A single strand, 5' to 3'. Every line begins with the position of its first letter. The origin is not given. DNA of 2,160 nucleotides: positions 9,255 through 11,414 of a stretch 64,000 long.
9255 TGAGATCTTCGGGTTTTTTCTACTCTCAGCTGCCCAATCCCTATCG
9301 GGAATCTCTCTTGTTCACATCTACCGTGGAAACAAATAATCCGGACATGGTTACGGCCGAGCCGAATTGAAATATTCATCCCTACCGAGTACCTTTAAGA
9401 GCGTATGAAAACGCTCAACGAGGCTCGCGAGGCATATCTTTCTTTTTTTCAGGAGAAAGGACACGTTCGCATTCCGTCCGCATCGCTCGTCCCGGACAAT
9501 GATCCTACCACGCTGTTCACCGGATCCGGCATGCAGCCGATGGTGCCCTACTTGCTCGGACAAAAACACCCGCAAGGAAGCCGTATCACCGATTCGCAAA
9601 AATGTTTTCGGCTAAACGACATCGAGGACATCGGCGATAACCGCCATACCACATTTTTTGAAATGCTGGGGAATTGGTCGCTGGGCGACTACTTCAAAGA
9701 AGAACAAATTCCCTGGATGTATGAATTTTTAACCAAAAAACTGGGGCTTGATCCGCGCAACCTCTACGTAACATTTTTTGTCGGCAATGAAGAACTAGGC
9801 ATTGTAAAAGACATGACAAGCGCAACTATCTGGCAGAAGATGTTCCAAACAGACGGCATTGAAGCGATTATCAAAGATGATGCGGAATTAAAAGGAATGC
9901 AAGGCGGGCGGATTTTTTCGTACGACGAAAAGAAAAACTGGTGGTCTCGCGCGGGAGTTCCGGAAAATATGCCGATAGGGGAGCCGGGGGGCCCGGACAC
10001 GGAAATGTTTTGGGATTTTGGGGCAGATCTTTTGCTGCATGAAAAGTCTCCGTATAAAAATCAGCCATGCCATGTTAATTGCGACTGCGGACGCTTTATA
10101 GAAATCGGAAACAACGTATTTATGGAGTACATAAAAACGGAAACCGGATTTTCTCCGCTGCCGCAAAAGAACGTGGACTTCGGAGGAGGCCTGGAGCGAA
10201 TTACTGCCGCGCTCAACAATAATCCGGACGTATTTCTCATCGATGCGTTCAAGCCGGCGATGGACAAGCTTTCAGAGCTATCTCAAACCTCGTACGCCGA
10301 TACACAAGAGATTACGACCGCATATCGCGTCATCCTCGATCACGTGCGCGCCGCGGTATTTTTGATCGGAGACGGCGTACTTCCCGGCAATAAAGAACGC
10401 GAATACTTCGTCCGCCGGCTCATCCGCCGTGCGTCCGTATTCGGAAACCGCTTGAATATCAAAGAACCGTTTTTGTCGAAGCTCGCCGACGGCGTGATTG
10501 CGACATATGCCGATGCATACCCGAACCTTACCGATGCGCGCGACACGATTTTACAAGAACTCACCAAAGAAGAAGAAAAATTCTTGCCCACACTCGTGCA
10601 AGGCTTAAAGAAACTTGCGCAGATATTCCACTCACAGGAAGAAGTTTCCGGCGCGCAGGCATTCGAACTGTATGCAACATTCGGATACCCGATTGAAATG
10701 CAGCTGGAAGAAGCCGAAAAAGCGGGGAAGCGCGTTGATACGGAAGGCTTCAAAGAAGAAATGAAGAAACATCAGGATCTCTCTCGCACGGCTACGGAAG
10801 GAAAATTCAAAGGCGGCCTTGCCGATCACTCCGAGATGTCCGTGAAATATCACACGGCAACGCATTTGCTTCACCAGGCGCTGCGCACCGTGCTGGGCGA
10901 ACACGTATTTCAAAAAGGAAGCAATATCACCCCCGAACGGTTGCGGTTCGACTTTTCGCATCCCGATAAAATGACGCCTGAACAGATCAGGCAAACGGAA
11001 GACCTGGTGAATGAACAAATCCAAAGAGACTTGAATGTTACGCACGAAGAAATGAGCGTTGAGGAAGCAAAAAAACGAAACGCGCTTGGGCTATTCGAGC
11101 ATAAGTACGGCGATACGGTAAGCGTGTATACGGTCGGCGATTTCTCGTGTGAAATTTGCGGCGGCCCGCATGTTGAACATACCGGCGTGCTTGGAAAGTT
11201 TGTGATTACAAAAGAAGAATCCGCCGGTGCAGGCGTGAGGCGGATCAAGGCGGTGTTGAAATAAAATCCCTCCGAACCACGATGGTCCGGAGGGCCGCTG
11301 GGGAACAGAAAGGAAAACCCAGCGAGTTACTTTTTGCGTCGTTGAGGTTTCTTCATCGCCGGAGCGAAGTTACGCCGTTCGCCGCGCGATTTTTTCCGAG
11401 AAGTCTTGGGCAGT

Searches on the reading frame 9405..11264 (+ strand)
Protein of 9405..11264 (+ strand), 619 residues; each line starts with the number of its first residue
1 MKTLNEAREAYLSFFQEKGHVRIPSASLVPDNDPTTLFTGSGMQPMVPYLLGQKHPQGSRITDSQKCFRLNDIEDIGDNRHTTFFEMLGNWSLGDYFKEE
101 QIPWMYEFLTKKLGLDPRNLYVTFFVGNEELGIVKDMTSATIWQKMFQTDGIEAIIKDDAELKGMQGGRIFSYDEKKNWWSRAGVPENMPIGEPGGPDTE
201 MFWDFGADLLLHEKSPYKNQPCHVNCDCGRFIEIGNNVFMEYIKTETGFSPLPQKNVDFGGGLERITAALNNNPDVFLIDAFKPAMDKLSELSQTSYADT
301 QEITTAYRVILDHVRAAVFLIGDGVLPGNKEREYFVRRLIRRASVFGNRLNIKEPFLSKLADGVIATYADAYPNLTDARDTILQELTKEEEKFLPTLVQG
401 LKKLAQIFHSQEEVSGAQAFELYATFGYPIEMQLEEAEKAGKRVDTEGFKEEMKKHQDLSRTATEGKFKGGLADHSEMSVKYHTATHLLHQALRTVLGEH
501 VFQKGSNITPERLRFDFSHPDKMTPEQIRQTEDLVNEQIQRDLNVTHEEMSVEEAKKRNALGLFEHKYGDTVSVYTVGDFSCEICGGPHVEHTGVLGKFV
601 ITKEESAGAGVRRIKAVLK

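Call 92: search_protein_families(library=ncbifam, proteins=[window:9405-11264:+], max_evalue=1e-10)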
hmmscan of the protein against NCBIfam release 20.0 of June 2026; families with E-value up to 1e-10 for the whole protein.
window:9405-11264:+ (619 aa): 4 families
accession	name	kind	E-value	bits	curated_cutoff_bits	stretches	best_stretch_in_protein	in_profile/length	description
NF002436.0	PRK01584.1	equivalog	1.7e-208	693.9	529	1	3-618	2-592/595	alanine--tRNA ligase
TIGR00344.1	alaS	equivalog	4.6e-166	554.5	457.05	2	7-466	2-432/847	alanine--tRNA ligase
TIGR03683.1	A-tRNA_syn_arch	equivalog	1.1e-68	232.3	744.7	3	479-615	593-731/902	alanine--tRNA ligase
NF040865.1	a_tRNA_ed_AlaXM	equivalog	1.8e-20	73.6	300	1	478-618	93-233/234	alanyl-tRNA editing protein AlaXM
